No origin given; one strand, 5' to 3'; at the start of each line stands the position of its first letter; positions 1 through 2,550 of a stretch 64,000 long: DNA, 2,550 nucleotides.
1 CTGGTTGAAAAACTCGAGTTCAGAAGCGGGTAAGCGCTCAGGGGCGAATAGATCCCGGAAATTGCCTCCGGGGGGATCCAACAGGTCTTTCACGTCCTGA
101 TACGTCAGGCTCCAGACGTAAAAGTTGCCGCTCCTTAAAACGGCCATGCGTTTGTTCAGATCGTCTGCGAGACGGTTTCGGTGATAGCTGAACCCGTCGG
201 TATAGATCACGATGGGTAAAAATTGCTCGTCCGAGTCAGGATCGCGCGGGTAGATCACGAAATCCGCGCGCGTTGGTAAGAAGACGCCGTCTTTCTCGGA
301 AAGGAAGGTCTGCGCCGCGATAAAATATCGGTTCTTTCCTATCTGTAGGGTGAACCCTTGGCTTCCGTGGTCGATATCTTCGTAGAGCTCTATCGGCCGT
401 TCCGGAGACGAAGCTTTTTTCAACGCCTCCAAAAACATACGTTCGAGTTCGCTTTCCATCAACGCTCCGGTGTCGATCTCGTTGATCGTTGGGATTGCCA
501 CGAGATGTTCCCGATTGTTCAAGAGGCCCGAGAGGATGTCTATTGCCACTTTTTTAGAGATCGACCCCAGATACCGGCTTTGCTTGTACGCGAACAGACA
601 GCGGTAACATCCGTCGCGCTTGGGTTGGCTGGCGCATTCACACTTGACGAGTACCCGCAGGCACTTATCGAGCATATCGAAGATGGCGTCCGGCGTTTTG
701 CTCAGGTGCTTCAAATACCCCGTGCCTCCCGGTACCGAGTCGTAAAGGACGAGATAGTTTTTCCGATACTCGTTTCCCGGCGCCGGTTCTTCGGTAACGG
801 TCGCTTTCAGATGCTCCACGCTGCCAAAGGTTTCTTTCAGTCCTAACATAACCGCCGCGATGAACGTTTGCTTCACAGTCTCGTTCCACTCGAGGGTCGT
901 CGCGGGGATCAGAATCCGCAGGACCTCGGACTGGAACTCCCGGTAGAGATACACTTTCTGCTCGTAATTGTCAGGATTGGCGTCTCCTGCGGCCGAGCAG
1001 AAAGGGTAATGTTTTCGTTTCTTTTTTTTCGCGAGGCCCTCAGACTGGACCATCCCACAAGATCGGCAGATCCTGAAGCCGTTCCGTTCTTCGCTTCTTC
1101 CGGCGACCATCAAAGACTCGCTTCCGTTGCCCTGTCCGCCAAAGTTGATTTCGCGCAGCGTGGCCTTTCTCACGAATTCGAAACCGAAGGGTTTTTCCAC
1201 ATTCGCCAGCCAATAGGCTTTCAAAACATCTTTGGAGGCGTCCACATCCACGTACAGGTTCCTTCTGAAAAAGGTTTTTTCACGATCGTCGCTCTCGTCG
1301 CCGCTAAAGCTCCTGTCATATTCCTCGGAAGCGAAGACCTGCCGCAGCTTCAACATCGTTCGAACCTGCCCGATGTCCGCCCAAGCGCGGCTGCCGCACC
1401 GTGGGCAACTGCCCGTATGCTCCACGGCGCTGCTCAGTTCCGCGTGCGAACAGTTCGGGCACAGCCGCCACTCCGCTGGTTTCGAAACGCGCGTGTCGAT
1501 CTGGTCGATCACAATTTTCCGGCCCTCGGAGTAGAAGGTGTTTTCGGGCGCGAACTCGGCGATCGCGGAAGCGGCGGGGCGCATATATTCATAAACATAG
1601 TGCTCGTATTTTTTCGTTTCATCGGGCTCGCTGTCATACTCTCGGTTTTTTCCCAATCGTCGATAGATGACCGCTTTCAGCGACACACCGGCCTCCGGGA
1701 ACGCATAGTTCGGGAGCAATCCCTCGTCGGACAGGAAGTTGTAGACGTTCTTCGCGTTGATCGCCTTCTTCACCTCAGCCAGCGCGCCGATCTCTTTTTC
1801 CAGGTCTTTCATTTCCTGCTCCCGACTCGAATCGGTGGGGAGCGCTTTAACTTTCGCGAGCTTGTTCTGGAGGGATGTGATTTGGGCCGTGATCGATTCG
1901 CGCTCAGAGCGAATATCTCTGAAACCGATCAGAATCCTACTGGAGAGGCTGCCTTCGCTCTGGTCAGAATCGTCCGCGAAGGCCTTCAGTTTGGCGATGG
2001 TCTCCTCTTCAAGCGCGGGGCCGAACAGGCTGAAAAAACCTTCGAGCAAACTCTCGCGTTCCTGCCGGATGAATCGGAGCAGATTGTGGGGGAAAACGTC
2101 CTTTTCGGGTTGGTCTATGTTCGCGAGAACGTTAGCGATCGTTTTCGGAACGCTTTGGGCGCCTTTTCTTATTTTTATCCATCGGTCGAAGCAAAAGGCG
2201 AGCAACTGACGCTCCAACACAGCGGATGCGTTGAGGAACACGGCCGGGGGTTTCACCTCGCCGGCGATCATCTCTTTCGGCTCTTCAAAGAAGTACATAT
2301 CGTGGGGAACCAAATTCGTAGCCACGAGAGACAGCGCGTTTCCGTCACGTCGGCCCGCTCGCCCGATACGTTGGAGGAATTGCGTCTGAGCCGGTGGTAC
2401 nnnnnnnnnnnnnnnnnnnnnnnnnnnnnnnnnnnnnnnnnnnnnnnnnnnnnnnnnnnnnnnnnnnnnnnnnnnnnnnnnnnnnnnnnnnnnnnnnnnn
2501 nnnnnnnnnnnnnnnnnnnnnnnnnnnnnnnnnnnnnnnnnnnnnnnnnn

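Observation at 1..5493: A giant helicase gene is missing from the ORF track because it runs off the window edge. It is a DrmA-DrmB fusion with a Vsr-like nuclease tail.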

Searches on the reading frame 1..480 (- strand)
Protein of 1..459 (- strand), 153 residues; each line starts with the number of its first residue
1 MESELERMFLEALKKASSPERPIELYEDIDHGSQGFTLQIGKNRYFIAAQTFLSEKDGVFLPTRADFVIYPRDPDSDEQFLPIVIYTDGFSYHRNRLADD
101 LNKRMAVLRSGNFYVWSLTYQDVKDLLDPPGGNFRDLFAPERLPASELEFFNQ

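Call 6: search_protein_families(library=pfam, proteins=[window:1-459:-], max_evalue=10)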
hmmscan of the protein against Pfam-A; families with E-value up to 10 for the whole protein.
seq(153 aa): 0 families

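Call 27: search_solved_structures(query=A1, max_evalue=10, show_alignments=3)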
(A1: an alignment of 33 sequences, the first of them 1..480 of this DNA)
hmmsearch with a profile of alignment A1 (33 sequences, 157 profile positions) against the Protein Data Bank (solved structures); distinct sequences matched with E-value up to 10: 1.
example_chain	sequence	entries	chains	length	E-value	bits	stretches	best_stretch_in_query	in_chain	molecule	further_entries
3d33_A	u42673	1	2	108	2.1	11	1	70-89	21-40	Domain of Unknown Function with an Immunoglobulin-like Beta-sandwich Fold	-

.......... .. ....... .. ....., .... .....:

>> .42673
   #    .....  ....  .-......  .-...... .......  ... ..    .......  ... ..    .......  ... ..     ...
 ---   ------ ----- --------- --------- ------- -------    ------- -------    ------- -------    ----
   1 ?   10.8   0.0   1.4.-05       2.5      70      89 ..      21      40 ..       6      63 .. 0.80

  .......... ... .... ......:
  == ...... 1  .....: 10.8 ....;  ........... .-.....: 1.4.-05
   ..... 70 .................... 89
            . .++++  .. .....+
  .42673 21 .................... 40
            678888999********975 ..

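Call 32: predict_structure(alignment_id=A1)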
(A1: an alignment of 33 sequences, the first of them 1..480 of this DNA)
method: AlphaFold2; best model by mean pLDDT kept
length: 160 residues; sequences in the alignment: 33
mean_pLDDT: 85.6   pTM: 0.75
mean pLDDT of the five models: 85.6, 85.3, 84.3, 83.1, 81.7
residues with pLDDT >= 90: 86; 70-90: 50; 50-70: 22; < 50: 2
segments of 3 or more residues with pLDDT < 50: none
pLDDT, mean of each block of 10 residues (from residue 1): 72 91 91 91 94 96 98 94 84 81 90 97 89 68 61 72
secondary structure, 60 per line:
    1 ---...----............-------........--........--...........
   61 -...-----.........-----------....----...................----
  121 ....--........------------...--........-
elements in order: H11-22 E30-37 E40-47 E50-60 E70-78 E90-93 H98-116 E121-124 H127-134 H152-159

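Call 37: search_protein_families(library=pfam, alignment_id=A1, max_evalue=10)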
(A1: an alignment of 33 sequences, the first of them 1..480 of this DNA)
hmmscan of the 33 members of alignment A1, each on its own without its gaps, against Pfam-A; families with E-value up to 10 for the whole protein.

A. member 1, window:1-480:- (160 aa): 0 families

B. families by the number of members that match (of 33 scanned): 13 families
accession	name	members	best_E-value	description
PF18741.7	MTES_1575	5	0.0049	REase_MTES_1575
PF23412.1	zf_RING_Vps8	2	0.12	Vps8 RING zinc finger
PF08854.15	DUF1824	1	0.044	Domain of unknown function (DUF1824)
PF14816.11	CANIN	1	0.046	Coiled-coil and Nse Interacting (CANIN) domain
PF08790.17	zf-LYAR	1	0.049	LYAR-type C2HC zinc finger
PF25745.1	Phage_GP58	1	0.077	Bacteriophage GP58 protein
PF19125.5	DUF5809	1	0.11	Family of unknown function (DUF5809)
PF05194.17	UreE_C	1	0.12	UreE urease accessory protein, C-terminal domain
PF23555.2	zf-RING_Vps41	1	0.13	Vps41 C-terminal RING finger domain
PF09101.17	Exotox-A_bind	1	0.14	Exotoxin A binding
PF13918.12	PLDc_3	1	0.15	PLD-like domain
PF24490.1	DUF7585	1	0.15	Domain of unknown function (DUF7585)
PF00562.33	RNA_pol_Rpb2_6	1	0.2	RNA polymerase Rpb2, domain 6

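Call 85: fold_search(model_id=the predicted structure, library=pdb)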
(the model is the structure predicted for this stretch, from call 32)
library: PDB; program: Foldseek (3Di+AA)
matches with E <= 10: 411; with E <= 0.001: 0
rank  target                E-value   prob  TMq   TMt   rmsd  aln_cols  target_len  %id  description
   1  1f1z_A                3.4e-03  0.99  0.39  0.26  13.4       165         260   10  TNSA, a catalytic component of the TN7 transposition system (released 2000-06-28)
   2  1t0f_B                2.0e-02  0.89  0.38  0.25  15.6       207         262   11  Crystal Structure of the TnsA/TnsC(504-555) complex (released 2004-11-09)
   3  1t0f_A                2.4e-02  0.98  0.39  0.25  10.2       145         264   10  Crystal Structure of the TnsA/TnsC(504-555) complex (released 2004-11-09)
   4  9wpn_A                1.9e-01  0.09  0.18  0.13  12.1       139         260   14  Crystal structure of the nitrilase superfamily protein CJ1056C from Campylobacter jejuni in space group P212121 (released 2025-10-08)
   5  8em1_B                3.0e-01  0.44  0.25  0.10   7.8        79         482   15  Type IIS Restriction Endonuclease PaqCI, DNA Unbound (released 2023-03-22)
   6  3h0l_B                3.0e-01  0.08  0.15  0.07  15.2       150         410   12  Structure of trna-dependent amidotransferase gatcab from aquifex aeolicus (released 2009-07-21)
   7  1f7s                  3.0e-01  0.05  0.13  0.16  15.3       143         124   11  CRYSTAL STRUCTURE OF ADF1 FROM ARABIDOPSIS THALIANA (released 2000-11-15)
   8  1qlm                  3.1e-01  0.09  0.20  0.12  12.4       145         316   14  The crystal structure of methenyltetrahydromethanopterin cyclohydrolase from the hyperthermophilic archaeon Methanopyrus (released 1999-09-20)
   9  5g06_B                3.6e-01  0.13  0.17  0.13  15.5        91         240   14  Cryo-EM structure of yeast cytoplasmic exosome (released 2016-06-15)
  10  6uby_I                4.0e-01  0.04  0.14  0.13  16.2       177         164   12  Isolated cofilin bound to an actin filament (released 2020-01-01)
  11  6uc0_I                4.0e-01  0.04  0.14  0.13  16.2       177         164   12  Isolated S3D-cofilin bound to an actin filament (released 2020-01-01)
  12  5jea_A                4.3e-01  0.14  0.14  0.08  15.6        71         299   15  Structure of a cytoplasmic 11-subunit RNA exosome complex including Ski7, bound to RNA (released 2016-07-13)
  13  7m0g_MODEL_1_A        4.3e-01  0.11  0.24  0.23  15.8       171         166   11  Magic Angle Spinning NMR Structure of Human Cofilin-2 Assembled on Actin Filaments (released 2022-04-20)
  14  5c0x_A                4.5e-01  0.16  0.15  0.09  15.4        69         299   13  Structure of a 12-subunit nuclear exosome complex bound to structured RNA (released 2015-08-05)
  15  4ifd_A                4.5e-01  0.16  0.15  0.09  15.4        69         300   13  Crystal structure of an 11-subunit eukaryotic exosome complex bound to RNA (released 2013-02-06)
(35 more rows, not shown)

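Call 87: search_protein_representatives(alignment_id=A1)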
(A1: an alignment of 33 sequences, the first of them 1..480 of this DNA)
Query: 33 sequences, 157 profile positions. Proteins with E-value up to 0.001 (for the whole library): 1084; up to 1e-10: 765; up to 1e-30: 339. The best 150 are listed.
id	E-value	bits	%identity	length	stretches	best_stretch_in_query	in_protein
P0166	1.8e-55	203.0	-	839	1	1-154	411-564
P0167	1.9e-55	202.9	-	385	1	1-153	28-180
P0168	1.2e-54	200.2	-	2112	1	1-148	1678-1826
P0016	2.5e-54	199.3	-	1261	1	1-154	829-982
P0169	5.1e-54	198.2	-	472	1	1-152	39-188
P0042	7.8e-54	197.6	-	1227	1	1-144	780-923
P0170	2.0e-53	196.3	-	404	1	1-149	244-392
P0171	1.2e-51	190.5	-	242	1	1-152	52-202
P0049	1.3e-51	190.5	-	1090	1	1-154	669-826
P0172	1.9e-51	189.9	-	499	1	1-153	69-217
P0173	2.6e-51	189.4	-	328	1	1-154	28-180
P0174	2.7e-51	189.4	-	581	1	1-147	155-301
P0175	3.4e-51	189.1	-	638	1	1-153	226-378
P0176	3.9e-51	188.8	-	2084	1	1-150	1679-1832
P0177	1.2e-50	187.3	-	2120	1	1-153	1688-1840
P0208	1.1e-46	174.4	-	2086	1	1-130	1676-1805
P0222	2.9e-45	169.8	-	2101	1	1-147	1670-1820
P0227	9.5e-45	168.1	-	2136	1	1-129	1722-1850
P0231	1.4e-44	167.5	-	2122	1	1-131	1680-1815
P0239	7.5e-44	165.2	-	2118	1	1-137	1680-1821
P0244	1.8e-43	163.9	-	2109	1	1-141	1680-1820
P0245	2.1e-43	163.7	-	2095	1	1-124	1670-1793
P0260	3.6e-42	159.7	-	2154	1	1-142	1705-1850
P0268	6.5e-42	158.9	-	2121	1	1-149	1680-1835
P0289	1.3e-40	154.6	-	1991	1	1-140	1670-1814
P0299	3.6e-40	153.2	-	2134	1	1-139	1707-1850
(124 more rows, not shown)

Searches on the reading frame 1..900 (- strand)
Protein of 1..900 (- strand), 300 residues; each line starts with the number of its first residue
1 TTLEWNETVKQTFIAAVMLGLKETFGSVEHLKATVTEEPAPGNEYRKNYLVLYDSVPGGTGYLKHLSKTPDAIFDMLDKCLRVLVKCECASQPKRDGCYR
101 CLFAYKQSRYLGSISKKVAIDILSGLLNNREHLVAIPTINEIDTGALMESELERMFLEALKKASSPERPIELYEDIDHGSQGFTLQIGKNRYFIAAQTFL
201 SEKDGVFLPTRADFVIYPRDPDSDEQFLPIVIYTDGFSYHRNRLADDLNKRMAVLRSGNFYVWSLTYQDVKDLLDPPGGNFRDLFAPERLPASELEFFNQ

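Call 6: search_protein_families(library=pfam, proteins=[window:1-900:-], max_evalue=10)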
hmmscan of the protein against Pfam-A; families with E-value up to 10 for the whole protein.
window:1-900:- (300 aa): 1 family
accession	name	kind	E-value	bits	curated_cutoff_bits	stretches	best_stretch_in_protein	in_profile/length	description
PF09369.15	MZB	-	2.1e-10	41.6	24.2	1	29-102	18-80/80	MrfA Zn-binding domain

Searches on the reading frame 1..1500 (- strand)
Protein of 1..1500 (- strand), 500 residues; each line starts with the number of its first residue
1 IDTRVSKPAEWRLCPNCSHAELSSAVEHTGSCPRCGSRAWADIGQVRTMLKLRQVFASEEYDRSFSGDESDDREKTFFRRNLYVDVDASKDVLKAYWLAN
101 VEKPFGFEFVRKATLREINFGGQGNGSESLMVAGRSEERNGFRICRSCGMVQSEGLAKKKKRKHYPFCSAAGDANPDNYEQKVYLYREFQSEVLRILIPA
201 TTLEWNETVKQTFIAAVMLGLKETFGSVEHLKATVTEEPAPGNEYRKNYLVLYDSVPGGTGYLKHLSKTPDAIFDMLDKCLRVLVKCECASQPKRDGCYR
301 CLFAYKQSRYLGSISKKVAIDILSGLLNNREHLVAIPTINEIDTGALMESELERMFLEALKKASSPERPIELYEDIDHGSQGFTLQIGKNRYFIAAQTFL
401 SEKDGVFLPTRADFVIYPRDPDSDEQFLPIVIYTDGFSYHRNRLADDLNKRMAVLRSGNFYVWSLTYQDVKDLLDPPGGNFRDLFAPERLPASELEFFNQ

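Call 64: find_related_loci(query=window:1-1500:-, collection=genome_contigs, flank=10000)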
Query window:1-1500:- (500 aa) in genome_contigs; peptide patterns used: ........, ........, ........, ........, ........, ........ (x = any residue, [..] = any of these).
138 stretches matched a pattern, but none encodes a relative of the query by tblastn (E <= 1e-3).

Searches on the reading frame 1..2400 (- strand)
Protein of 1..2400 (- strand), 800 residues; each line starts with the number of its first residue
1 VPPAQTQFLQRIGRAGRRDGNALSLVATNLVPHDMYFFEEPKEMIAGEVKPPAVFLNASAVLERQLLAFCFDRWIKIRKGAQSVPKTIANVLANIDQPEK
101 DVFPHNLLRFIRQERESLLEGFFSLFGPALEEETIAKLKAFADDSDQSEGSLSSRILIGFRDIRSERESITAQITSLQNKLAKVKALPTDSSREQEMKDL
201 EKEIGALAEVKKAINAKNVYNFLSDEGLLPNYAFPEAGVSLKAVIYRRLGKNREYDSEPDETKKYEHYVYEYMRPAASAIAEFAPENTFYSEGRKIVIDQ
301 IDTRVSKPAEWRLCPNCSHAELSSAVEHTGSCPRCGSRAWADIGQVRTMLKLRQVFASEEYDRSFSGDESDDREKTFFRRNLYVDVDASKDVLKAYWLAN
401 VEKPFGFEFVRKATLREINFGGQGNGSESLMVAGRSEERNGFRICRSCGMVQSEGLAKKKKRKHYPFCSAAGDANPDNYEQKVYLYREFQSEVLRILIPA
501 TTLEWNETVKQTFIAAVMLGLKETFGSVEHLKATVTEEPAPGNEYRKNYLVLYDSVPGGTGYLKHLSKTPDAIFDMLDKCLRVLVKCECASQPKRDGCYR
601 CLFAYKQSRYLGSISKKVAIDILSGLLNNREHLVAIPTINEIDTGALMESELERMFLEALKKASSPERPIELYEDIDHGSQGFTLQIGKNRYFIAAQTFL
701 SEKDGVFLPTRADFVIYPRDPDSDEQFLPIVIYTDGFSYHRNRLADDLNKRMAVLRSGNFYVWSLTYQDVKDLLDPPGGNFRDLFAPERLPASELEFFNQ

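Call 9: find_homologous_proteins(query=window:1-2400:-)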
Query window:1-2400:- (800 aa): 387 proteins with E <= 0.001 among 8000 candidates; the best 120 are listed.
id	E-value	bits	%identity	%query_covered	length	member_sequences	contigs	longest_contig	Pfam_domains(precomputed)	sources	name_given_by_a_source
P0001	3.9e-257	874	52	94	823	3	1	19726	PF09369.16,PF00271.38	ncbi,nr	ncbi:MAG TPA: DUF1998 domain-containing protein, partial [Thermotogota bacterium]|nr:DUF1998 domain-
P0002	4.5e-234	798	44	100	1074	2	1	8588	PF09369.16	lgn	-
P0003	4.9e-232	791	46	99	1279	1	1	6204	PF09369.16,PF00271.38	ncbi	-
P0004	4.6e-231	788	46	99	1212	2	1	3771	PF09369.16,PF00271.38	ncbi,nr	ncbi:MAG: DUF1998 domain-containing protein, partial [Clostridia bacterium]|nr:DUF1998 domain-contai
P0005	4.3e-230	784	44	99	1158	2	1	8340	PF09369.16,PF00271.38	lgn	-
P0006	3.8e-229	781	45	99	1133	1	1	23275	PF09369.16,PF00271.38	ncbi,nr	ncbi:MAG: DUF1998 domain-containing protein [Oscillospiraceae bacterium]|nr:DUF1998 domain-containin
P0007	1.1e-228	780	45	100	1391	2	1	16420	PF09369.16,PF00271.38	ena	-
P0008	2.0e-228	779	44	100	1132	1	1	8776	PF09369.16,PF00271.38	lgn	-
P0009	1.9e-227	776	44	100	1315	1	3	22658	PF09369.16,PF00271.38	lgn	-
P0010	2.0e-227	776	46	99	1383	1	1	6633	PF09369.16,PF00271.38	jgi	jgi:DEAD/DEAH box helicase domain-containing protein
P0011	2.3e-227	775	44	100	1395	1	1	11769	PF09369.16,PF00271.38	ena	-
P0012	1.6e-226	773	44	100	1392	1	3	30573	PF09369.16,PF00271.38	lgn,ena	-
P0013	2.3e-226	772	44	100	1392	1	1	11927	PF09369.16,PF00271.38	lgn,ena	-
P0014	4.1e-224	765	44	100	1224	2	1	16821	PF09369.16,PF00271.38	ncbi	-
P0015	9.4e-224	763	43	100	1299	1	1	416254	PF09369.16,PF00271.38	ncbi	-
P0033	8.0e-205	701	42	99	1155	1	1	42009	PF09369.16,PF00271.38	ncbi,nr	ncbi:MAG: DUF1998 domain-containing protein [Deltaproteobacteria bacterium]|nr:DUF1998 domain-contai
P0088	1.3e-182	627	40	97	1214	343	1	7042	PF09369.16,PF00271.38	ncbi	ncbi:DUF1998 domain-containing protein [Escherichia coli]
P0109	1.1e-175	604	40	95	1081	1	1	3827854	PF09369.16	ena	-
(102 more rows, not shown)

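Call 17: find_encoding_contigs(protein=P0088, flank=10000, max_places=2)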
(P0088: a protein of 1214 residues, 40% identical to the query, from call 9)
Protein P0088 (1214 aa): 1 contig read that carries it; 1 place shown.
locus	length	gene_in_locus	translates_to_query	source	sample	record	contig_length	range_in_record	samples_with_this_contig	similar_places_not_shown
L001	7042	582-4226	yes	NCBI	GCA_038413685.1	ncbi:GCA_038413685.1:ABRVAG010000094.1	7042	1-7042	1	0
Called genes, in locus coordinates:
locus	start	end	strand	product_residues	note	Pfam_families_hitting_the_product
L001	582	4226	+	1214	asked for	PF00271:Helicase_C, PF09369:MZB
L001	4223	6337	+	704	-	PF00580:UvrD-helicase, PF13245:AAA_19, PF13361:UvrD_C, PF13538:UvrD_C_2 (faint)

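Call 65: find_encoding_contigs(protein=P0015, flank=10000, max_places=1)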
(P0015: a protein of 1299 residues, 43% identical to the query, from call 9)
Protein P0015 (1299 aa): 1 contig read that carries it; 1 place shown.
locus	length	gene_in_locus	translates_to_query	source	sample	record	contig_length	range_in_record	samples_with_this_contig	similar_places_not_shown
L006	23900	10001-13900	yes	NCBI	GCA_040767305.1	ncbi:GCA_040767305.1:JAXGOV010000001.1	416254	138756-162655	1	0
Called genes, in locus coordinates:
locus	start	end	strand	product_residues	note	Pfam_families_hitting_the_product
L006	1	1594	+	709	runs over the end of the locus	PF02384:N6_Mtase (faint), PF20473:MmeI_Mtase (faint), PF07669:Eco57I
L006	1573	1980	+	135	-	-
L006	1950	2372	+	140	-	-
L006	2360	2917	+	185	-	-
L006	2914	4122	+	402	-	PF28530:DUF8426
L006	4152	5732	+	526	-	PF02463:SMC_N, PF11398:DUF2813 (faint), PF13175:AAA_15, PF13476:AAA_23, PF13514:AAA_27 (weak), PF13555:AAA_29 (weak), PF13175:AAA_15 (weak), PF20469:OLD-like_TOPRIM, +1 more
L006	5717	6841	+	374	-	PF13245:AAA_19, PF00580:UvrD-helicase (weak), PF01443:Viral_helicase1 (weak)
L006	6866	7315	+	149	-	-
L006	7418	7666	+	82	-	-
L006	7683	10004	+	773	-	PF00270:DEAD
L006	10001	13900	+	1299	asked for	PF00271:Helicase_C, PF09369:MZB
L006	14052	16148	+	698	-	PF00580:UvrD-helicase, PF09848:SLFN-g3_helicase (faint), PF13245:AAA_19, PF13538:UvrD_C_2 (faint), PF13087:AAA_12 (faint), PF13361:UvrD_C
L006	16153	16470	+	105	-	PF20118:DUF6508 (weak)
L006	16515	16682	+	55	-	-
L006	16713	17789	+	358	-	-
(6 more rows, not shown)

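Call 66: find_encoding_contigs(protein=P0109, flank=10000, max_places=1)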
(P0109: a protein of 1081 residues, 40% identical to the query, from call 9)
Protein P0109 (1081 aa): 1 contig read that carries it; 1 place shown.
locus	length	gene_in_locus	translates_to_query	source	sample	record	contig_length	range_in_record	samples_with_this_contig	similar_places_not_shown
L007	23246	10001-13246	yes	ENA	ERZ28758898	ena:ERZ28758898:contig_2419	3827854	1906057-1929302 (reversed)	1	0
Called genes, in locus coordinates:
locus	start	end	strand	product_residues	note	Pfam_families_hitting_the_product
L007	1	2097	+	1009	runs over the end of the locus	PF00176:SNF2-rel_dom, PF04851:ResIII (weak), PF00270:DEAD, PF00271:Helicase_C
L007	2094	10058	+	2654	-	PF02384:N6_Mtase (faint), PF07669:Eco57I (weak), PF00270:DEAD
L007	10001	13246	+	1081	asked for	PF09369:MZB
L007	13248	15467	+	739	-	PF00580:UvrD-helicase, PF13245:AAA_19, PF13361:UvrD_C, PF13538:UvrD_C_2 (weak)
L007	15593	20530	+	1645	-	PF18657:YDG (faint), PF18676:MBG_2 (faint)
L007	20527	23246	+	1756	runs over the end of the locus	PF00270:DEAD, PF27116:YjiV_N, PF00271:Helicase_C, PF09369:MZB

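Call 67: find_encoding_contigs(protein=P0033, flank=10000, max_places=1)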
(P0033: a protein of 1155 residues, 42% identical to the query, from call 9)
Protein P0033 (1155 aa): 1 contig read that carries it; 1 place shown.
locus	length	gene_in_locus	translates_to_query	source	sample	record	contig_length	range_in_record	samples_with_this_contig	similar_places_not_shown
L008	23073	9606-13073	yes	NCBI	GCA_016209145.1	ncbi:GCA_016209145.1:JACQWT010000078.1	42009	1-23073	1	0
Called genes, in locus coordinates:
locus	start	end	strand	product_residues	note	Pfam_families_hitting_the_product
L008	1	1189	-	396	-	PF01637:ATPase_2 (weak)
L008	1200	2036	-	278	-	-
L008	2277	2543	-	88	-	-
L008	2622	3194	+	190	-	-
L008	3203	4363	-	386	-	-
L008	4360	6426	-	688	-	-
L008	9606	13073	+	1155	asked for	PF00271:Helicase_C, PF09369:MZB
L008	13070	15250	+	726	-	PF00580:UvrD-helicase, PF13245:AAA_19, PF13538:UvrD_C_2 (faint), PF13361:UvrD_C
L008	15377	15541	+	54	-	-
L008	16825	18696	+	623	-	-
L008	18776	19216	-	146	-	PF01850:PIN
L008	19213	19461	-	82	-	PF22513:FitA-like_RHH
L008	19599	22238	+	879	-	PF05954:Phage_GPD, PF04717:Phage_base_V, PF22178:Gp5_trimer_C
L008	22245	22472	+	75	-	-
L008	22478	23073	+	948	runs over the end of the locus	PF05954:Phage_GPD, PF04717:Phage_base_V, PF22178:Gp5_trimer_C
